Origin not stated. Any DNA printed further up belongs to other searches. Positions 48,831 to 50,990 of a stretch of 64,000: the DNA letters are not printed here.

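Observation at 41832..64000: PUL that combines rhamnosidase and other glycosidases with three different secreted phosphoesterases; possible phosphodiester-containing glycan target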

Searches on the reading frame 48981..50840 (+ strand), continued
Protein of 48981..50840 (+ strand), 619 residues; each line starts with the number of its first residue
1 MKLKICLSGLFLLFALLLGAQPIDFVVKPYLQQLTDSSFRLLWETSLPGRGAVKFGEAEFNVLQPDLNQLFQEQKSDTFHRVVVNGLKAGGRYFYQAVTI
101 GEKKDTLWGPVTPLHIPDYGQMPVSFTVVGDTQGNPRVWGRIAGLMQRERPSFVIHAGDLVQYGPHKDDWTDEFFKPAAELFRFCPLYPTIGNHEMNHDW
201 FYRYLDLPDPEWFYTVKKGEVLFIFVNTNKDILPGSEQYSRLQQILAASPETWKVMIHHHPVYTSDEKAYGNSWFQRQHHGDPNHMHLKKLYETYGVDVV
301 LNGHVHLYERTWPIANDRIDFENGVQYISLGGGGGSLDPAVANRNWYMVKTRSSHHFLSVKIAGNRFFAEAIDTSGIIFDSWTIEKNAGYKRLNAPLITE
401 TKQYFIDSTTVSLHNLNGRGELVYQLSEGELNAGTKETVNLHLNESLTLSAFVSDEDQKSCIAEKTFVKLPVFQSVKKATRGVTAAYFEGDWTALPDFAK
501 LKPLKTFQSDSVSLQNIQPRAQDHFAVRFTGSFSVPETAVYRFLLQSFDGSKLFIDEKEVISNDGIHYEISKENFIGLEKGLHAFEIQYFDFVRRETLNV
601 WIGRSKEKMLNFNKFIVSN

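Call 37: search_protein_families(library=pfam, proteins=[L017:5930-7708:+, L017:8414-9085:+, L017:9162-9869:+, L017:13215-14021:+, L017:14481-15593:+, L017:15889-18144:+, L017:18187-19404:+, L024:11948-15145:+, L014:11066-12013:+, L014:12086-14173:+], max_evalue=0.001)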
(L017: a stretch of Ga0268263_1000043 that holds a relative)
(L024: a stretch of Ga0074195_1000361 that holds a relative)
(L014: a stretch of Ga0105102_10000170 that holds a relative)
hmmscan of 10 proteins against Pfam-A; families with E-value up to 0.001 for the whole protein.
L017:5930-7708:+ (592 aa): 5 families
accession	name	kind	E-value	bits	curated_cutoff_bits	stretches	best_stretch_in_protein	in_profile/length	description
PF13385.13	Laminin_G_3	-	2.1e-36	125.7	27.6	2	322-489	14-151/151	Concanavalin A-like lectin/glucanases superfamily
PF18962.6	Por_Secre_tail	-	4.5e-18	65.7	27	1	514-590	1-75/75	Secretion system C-terminal sorting domain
PF00354.24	Pentaxin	-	2.3e-06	27.9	25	0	224-264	136-176/194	Pentaxin family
PF02973.23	Sialidase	-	8.9e-05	22.5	26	0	231-253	161-183/189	Sialidase, N-terminal domain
PF02210.31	Laminin_G_2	-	0.00011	23.2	22.9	0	169-240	52-122/126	Laminin G domain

L017:8414-9085:+ (223 aa): 1 family
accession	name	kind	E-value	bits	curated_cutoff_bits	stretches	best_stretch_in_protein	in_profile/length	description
PF00295.23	Glyco_hydro_28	-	0.00022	20.9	22.9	1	7-118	115-224/324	Glycosyl hydrolases family 28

L017:9162-9869:+ (235 aa): 1 family
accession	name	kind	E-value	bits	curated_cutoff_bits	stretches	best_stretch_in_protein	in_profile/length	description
PF09603.15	Fib_succ_major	-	3.1e-41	142.1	33.9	1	50-233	1-187/187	Fibrobacter succinogenes major domain (Fib_succ_major)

L017:13215-14021:+ (268 aa): 2 families
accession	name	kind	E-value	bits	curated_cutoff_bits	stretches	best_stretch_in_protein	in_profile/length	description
PF00702.32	Hydrolase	-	1.3e-13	52.2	26.4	1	4-196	1-191/191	haloacid dehalogenase-like hydrolase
PF13419.12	HAD_2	-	2e-09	38.2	23.8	1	70-201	51-177/178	Haloacid dehalogenase-like hydrolase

L017:14481-15593:+ (370 aa): 1 family
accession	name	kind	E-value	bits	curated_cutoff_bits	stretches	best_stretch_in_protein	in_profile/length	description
PF00266.25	Aminotran_5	-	1.3e-23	84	21.5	1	34-322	41-330/371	Aminotransferase class-V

L017:15889-18144:+ (751 aa): 3 families
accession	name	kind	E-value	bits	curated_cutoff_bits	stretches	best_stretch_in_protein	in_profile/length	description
PF00933.27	Glyco_hydro_3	-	1.5e-68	232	27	1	48-357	3-315/316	Glycosyl hydrolase family 3 N terminal domain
PF01915.27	Glyco_hydro_3_C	-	1.4e-45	156.2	31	1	396-634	1-200/200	Glycosyl hydrolase family 3 C-terminal domain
PF14310.12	Fn3-like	-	2e-23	82.7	25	1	670-738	1-70/71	Fibronectin type III-like domain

L017:18187-19404:+ (405 aa): 2 families
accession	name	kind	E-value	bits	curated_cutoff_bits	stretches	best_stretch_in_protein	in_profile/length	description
PF13088.12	BNR_2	-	4.6e-12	46.3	31.4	1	174-309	84-202/277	BNR repeat-like domain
PF02012.26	BNR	-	6.1e-05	22.9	27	0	177-186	2-11/12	BNR/Asp-box repeat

L024:11948-15145:+ (1065 aa): 8 families
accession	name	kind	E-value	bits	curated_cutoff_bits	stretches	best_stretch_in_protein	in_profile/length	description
PF17128.10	DUF5107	-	2.8e-122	408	24.4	1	64-368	5-309/310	Domain of unknown function (DUF5107)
PF14559.12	TPR_19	-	2.1e-08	34.8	25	0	835-882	3-50/68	Tetratricopeptide repeat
PF13428.12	TPR_14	-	6.4e-07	29.9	23.5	0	512-553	3-44/44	Tetratricopeptide repeat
PF25064.1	ARM_TT21_5th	-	1.2e-06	29.2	27.8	0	484-587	9-115/117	TT21 fifth ARM repeats domain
PF12895.13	ANAPC3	-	5.8e-06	26.9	27.2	1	530-598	9-76/82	Anaphase-promoting complex, cyclosome, subunit 3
PF07719.23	TPR_2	-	8.2e-06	26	27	0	512-540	3-31/34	Tetratricopeptide repeat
PF13424.12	TPR_12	-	7e-05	23.4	30.1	0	492-540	26-75/77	Tetratricopeptide repeat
PF13181.12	TPR_8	-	0.00014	22.2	25.7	0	948-975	6-33/34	Tetratricopeptide repeat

L014:11066-12013:+ (315 aa): 1 family
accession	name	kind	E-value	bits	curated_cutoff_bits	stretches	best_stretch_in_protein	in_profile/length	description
PF00149.33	Metallophos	-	4.5e-16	60.3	21.5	1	30-259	2-190/191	Calcineurin-like phosphoesterase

L014:12086-14173:+ (695 aa): 1 family
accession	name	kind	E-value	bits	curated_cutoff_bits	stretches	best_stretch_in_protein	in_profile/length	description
PF02065.24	Melibiase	-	1.8e-18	67.1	27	1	292-594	28-342/347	Melibiase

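Call 38: search_protein_families(library=pfam, proteins=[L021:3-1094:+, L021:3089-5023:+, L021:5238-6314:+, L021:6397-7161:+, L022:2-2248:+, L022:3605-4720:+, L022:4717-5856:+, L022:5905-6516:+, L018:1-1356:+, L019:2073-2861:+], max_evalue=0.001)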
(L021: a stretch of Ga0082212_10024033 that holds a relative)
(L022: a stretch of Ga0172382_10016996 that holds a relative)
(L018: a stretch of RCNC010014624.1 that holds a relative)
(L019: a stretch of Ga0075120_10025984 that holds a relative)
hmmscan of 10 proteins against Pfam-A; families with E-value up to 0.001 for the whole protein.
L021:3-1094:+ (363 aa): 1 family
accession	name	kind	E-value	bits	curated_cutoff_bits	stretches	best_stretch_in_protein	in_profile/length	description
PF02321.23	OEP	-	3.7e-44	151.2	22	2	184-352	11-178/187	Outer membrane efflux protein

L021:3089-5023:+ (644 aa): 2 families
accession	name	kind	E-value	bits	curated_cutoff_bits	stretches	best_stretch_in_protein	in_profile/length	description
PF07940.18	Hepar_II_III_C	-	5.2e-22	79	24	1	403-525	6-144/237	Heparinase II/III-like, C-terminal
PF05426.18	Alginate_lyase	-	1.3e-05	25.3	22.2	1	130-315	59-249/275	Alginate lyase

L021:5238-6314:+ (358 aa): 1 family
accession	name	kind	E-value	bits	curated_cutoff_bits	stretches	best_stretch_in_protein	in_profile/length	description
PF03702.20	AnmK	-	2.3e-61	208.3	24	1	5-356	3-365/367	Anhydro-N-acetylmuramic acid kinase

L021:6397-7161:+ (255 aa): 3 families
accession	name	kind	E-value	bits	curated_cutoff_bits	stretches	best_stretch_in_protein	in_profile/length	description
PF13793.12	Pribosyltran_N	-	1.3e-45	154.4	25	1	7-122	1-117/117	N-terminal domain of ribose phosphate pyrophosphokinase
PF00156.33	Pribosyltran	-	5.6e-16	58.7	26.3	1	161-250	27-124/158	Phosphoribosyl transferase domain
PF14572.12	Pribosyl_synth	-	5.7e-09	36.6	27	1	201-254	71-124/184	Phosphoribosyl synthetase-associated domain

L022:2-2248:+ (748 aa): 5 families
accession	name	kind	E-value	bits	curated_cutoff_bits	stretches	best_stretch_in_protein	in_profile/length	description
PF00176.29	SNF2-rel_dom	-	6.8e-68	229.3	24.9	1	283-565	1-289/290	SNF2-related domain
PF12419.13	DUF3670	-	4.8e-25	88.3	27.6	1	116-241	5-135/136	SNF2 Helicase protein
PF00271.37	Helicase_C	-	1.3e-23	83.8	23.5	1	580-693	2-110/110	Helicase conserved C-terminal domain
PF04851.21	ResIII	-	3.4e-14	53.5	22.5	1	279-434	3-163/164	Type III restriction enzyme, res subunit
PF00270.35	DEAD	-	8.1e-11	42.4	26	1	302-434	18-161/167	DEAD/DEAH box helicase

L022:3605-4720:+ (371 aa): 3 families
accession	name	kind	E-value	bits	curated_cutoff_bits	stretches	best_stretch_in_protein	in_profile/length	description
PF13378.12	MR_MLE_C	-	1.4e-58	198.6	29.4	1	146-360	1-218/219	Enolase C-terminal domain-like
PF02746.21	MR_MLE_N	-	2.5e-19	70.1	22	1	9-126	2-117/117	Mandelate racemase / muconate lactonizing enzyme, N-terminal domain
PF07476.17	MAAL_C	-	2.6e-05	24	27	1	236-313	137-215/249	Methylaspartate ammonia-lyase C-terminus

L022:4717-5856:+ (379 aa): 2 families
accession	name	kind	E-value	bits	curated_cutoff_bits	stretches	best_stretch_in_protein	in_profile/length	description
PF00155.27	Aminotran_1_2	-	3.4e-26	92.7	19.7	1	42-375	8-361/361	Aminotransferase class I and II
PF01212.27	Beta_elim_lyase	-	0.00076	19.3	27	0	81-311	34-274/288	Beta-eliminating lyase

L022:5905-6516:+ (203 aa): 1 family
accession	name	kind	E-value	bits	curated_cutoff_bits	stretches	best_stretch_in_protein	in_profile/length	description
PF04074.18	DUF386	-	1.3e-43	148.9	26.5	1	63-200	11-144/145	YhcH/YjgK/YiaL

L018:1-1356:+ (451 aa): 1 family
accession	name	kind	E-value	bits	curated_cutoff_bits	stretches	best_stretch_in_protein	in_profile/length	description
PF07676.18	PD40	-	1.9e-16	60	20.9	2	229-266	3-37/38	WD40-like Beta Propeller Repeat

L019:2073-2861:+ (262 aa): 2 families
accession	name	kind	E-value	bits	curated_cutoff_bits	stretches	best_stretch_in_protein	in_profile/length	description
PF01522.26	Polysacc_deac_1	-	6.9e-12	45.8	23.1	1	36-149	9-116/124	Polysaccharide deacetylase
PF10096.14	DUF2334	-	5.7e-07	29.8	26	1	77-194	56-190/203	Uncharacterized protein conserved in bacteria (DUF2334)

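Call 39: search_protein_families(library=ncbifam, proteins=[L017:13215-14021:+, L017:14481-15593:+, L006:15302-17074:+, L006:11040-12182:+, L005:20399-21859:+, L014:11066-12013:+, L017:18187-19404:+], max_evalue=0.001)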
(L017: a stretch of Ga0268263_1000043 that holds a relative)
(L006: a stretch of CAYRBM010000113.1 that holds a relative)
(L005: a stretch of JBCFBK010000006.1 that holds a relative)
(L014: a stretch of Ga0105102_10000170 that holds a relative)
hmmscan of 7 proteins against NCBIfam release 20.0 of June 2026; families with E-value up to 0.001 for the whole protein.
L017:13215-14021:+ (268 aa): 16 families
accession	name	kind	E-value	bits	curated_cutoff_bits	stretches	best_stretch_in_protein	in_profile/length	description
TIGR01422.2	phosphonatase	equivalog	3.8e-97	324.5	220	1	4-254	1-251/251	phosphonoacetaldehyde hydrolase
TIGR03351.1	PhnX-like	hypoth_equivalog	3.5e-24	86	218.9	1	4-202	1-190/220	phosphonatase-like hydrolase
NF053741.1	noncata_PA2803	equivalog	9.8e-14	51.8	240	1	83-267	25-191/191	HAD superfamily inactivated hydrolase PcrP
TIGR02253.1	CTE7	subfamily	2e-10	40.8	169.75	1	78-220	72-211/221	TIGR02253 family HAD-type hydrolase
NF053653.1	InDiPhoBT2121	equivalog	8.2e-09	35.3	245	1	64-203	51-187/216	inorganic diphosphatase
NF007854.0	PRK10563.1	equivalog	7.4e-08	32.3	211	1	1-197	1-180/221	6-phosphogluconate phosphatase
NF009695.0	PRK13222.1-2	equivalog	2.4e-07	30.5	225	1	69-233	62-220/226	phosphoglycolate phosphatase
TIGR01454.1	AHBA_synth_RP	hypoth_equivalog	3e-07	30.3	246.65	1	104-205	78-177/205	AHBA synthesis associated protein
NF008610.0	PRK11587.1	equivalog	3.5e-07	29.8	282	1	76-205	59-184/219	sugar phosphatase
NF008087.0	PRK10826.1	equivalog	1.4e-05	24.8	191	1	3-200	6-189/222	hexitol phosphatase HxpB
NF009697.0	PRK13222.1-4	equivalog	2.6e-05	23.7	327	1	71-222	65-209/232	phosphoglycolate phosphatase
TIGR01990.1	bPGM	equivalog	3.3e-05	24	189.4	1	95-202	81-186/187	beta-phosphoglucomutase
TIGR02009.1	PGMB-YQAB-SF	subfamily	3.4e-05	24.1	153.35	1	4-199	1-183/186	beta-phosphoglucomutase family hydrolase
TIGR01449.2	PGP_bact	equivalog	0.00018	21.1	180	1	89-205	73-187/213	phosphoglycolate phosphatase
NF009694.0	PRK13222.1-1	equivalog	0.00041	19.7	415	0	89-229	99-233/252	phosphoglycolate phosphatase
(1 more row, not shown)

L017:14481-15593:+ (370 aa): 24 families
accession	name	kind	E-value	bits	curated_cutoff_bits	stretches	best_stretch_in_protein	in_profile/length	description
NF010006.0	PRK13479.1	equivalog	1.8e-155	517.6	296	1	2-368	3-367/369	2-aminoethylphosphonate--pyruvate transaminase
TIGR02326.1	transamin_PhnW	equivalog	6.3e-151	502.6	400.8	1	3-363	2-361/363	2-aminoethylphosphonate--pyruvate transaminase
TIGR03301.1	PhnW-AepZ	equivalog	3.4e-142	474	360.8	1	6-361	1-354/355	2-aminoethylphosphonate aminotransferase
NF046070.1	PyrdoxPyrvTramin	equivalog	3.2e-36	124.9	600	1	5-288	6-288/369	pyridoxamine--pyruvate transaminase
NF045640.1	AspGlyoxATaseBhcA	equivalog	1.9e-20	73.2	650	1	1-347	1-349/395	L-aspartate--glyoxylate aminotransferase BhcA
TIGR01977.1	am_tr_V_EF2568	hypoth_equivalog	1.3e-12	47.4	377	1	36-211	44-217/376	cysteine desulfurase family protein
TIGR03402.1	FeS_nifS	equivalog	3.9e-12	45.6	530.75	1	35-194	41-198/379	cysteine desulfurase NifS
TIGR01364.1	serC_1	equivalog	4.1e-11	42.4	443.6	1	30-274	39-268/358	phosphoserine transaminase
TIGR03403.1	nifS_epsilon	equivalog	1.1e-10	40.9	587.7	1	118-194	128-202/382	NifS family cysteine desulfurase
NF010611.0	PRK14012.1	equivalog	1.4e-10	40.7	548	1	109-195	125-209/406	IscS subfamily cysteine desulfurase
TIGR01979.1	sufS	subfamily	2.3e-10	39.9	475.1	1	113-202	142-228/403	SufS family cysteine desulfurase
TIGR02006.1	IscS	equivalog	2.9e-10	39.7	643.2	1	111-195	123-205/402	IscS subfamily cysteine desulfurase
NF003764.0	PRK05355.1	equivalog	3.5e-10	39.3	253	1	28-276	40-269/357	3-phosphoserine/phosphohydroxythreonine transaminase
NF002806.0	PRK02948.1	subfamily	6.9e-10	38.4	304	1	105-195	113-201/381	IscS subfamily cysteine desulfurase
TIGR01366.1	serC_3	equivalog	7.2e-10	38.6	401.65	1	29-276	34-271/361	phosphoserine transaminase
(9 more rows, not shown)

L006:15302-17074:+ (590 aa): 0 families

L006:11040-12182:+ (380 aa): 1 family
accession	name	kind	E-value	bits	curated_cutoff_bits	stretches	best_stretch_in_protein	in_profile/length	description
NF045728.1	glycosyl_F510_1955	equivalog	1.2e-05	24.7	175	0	188-324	114-229/246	F510_1955 family glycosylhydrolase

L005:20399-21859:+ (487 aa): 0 families

L014:11066-12013:+ (315 aa): 5 families
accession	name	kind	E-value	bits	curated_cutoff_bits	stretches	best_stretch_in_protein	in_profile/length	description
NF053862.1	DS9_1_antiphage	equivalog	4.9e-07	28.9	420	1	24-144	189-306/486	anti-phage phosphoesterase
NF008359.0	PRK11148.1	equivalog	4.9e-06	26.3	225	0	22-127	8-97/275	3',5'-cyclic-AMP phosphodiesterase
NF053861.1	DS8_antiphage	equivalog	1.5e-05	23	790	0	210-285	184-255/994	anti-phage protein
NF050112.1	PhdiestSpdARhizob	equivalog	3.9e-05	23.4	400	0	74-259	37-199/264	2', 3'cyclic nucleotide phosphodiesterase SpdA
TIGR04123.1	P_estr_lig_assc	hypoth_equivalog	0.00017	21.1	150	1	28-138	20-120/207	ligase-associated DNA damage response endonuclease PdeM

L017:18187-19404:+ (405 aa): 0 families

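Call 43: find_homologous_proteins(query=window:48981-50840:+, max_evalue=1e-30)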
Query window:48981-50840:+ (619 aa): 176 proteins with E <= 1e-30 among 8000 candidates; the best 120 are listed.
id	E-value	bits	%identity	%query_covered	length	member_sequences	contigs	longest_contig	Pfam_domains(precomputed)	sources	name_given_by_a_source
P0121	0.0e+0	1296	89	100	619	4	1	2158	PF07691.18,PF00149.34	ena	-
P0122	0.0e+0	1084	72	100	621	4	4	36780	PF07691.18,PF00149.34,PF16656.12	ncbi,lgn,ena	-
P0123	0.0e+0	1056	71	100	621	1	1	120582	PF07691.18,PF00149.34,PF16656.12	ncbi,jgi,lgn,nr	ncbi:MAG: metallophosphoesterase [Prolixibacteraceae bacterium]|jgi:predicted phosphodiesterase|nr:m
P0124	0.0e+0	1034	69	100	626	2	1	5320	PF07691.18,PF00149.34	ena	-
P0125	1.7e-298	1009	68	100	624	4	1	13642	PF07691.18,PF00149.34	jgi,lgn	jgi:hypothetical protein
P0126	5.7e-294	994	66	100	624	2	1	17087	PF07691.18,PF00149.34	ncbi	-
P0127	1.6e-290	983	66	100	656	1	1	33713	PF07691.18,PF00149.34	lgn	-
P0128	1.8e-290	983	66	100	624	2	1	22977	PF07691.18,PF00149.34,PF16656.12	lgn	-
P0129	1.9e-289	980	66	100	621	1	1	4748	PF07691.18,PF00149.34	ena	-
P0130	2.7e-289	979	69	96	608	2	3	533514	PF07691.18,PF12850.13,PF00149.34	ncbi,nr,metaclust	ncbi:MAG: hypothetical protein A2W90_01025 [Bacteroidetes bacterium GWF2_42_66]|nr:MAG: hypothetical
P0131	5.3e-286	968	64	100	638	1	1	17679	PF07691.18,PF00149.34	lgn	-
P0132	4.0e-285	965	65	100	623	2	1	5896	PF07691.18,PF00149.34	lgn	-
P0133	1.4e-283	960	66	100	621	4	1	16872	PF07691.18,PF00149.34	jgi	-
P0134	1.6e-282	957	64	100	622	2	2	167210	PF07691.18,PF00149.34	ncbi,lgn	ncbi:MAG: metallophosphoesterase [Prolixibacteraceae bacterium]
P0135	1.0e-281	954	64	100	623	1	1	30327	PF07691.18,PF00149.34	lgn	-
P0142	1.3e-274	931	64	97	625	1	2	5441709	PF07691.18,PF00149.34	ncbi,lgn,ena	-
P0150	4.2e-264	896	61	100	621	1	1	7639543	PF07691.18,PF00149.34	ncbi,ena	-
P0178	3.4e-209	714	52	99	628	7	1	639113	PF07691.18,PF00149.34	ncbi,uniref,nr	ncbi:hypothetical protein D1164_00285 [Mariniphaga sediminis]|uniref:PA14 domain-containing protein 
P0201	2.1e-196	672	50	99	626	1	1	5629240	PF07691.18,PF00149.34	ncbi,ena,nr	nr:metallophosphoesterase [uncultured Draconibacterium sp.]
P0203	1.5e-195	669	50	98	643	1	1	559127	PF07691.18,PF00149.34,PF16656.12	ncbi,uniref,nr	ncbi:metallophosphoesterase [Membranihabitans maritimus]|uniref:metallophosphoesterase n=1 Tax=Membr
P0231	9.2e-92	326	32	95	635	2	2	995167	PF07691.18,PF13287.13,PF00149.34,PF13290.14,PF16656.12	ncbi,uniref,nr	ncbi:metallophosphoesterase [Flavitalea sp. BT771]|uniref:metallophosphoesterase n=1 Tax=Flavitalea 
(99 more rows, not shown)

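Call 44: find_encoding_contigs(protein=P0142, flank=10000, max_places=1)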
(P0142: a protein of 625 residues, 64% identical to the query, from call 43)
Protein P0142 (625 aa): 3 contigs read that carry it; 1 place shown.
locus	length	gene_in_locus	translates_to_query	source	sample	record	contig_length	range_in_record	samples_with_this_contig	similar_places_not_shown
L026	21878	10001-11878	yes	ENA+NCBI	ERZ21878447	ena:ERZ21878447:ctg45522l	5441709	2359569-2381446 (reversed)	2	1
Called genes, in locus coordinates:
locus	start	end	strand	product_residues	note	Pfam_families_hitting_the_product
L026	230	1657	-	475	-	PF14690:Zn_ribbon_ISL3, PF01610:DDE_Tnp_ISL3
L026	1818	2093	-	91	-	PF01609:DDE_Tnp_1 (weak), PF13612:DDE_Tnp_1_3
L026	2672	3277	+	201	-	PF04542:Sigma70_r2 (weak), PF08281:Sigma70_r4_2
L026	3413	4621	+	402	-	PF04773:FecR, PF16344:FecR_C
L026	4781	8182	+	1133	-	PF07660:STN, PF13620:CarboxypepD_reg, PF13715:CarbopepD_reg_2, PF07715:Plug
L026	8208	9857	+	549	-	PF12741:SusD-like, PF12771:SusD-like_2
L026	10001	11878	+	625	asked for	PF00149:Metallophos, PF07691:PA14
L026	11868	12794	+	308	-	PF00884:Sulfatase, PF01663:Phosphodiest, PF01676:Metalloenzyme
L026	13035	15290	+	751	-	PF17678:Glyco_hydro_92N, PF07971:Glyco_hydro_92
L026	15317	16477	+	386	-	PF05426:Alginate_lyase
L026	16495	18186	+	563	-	-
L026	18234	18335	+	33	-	-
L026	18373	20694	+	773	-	-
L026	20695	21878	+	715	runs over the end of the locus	PF02065:Melibiase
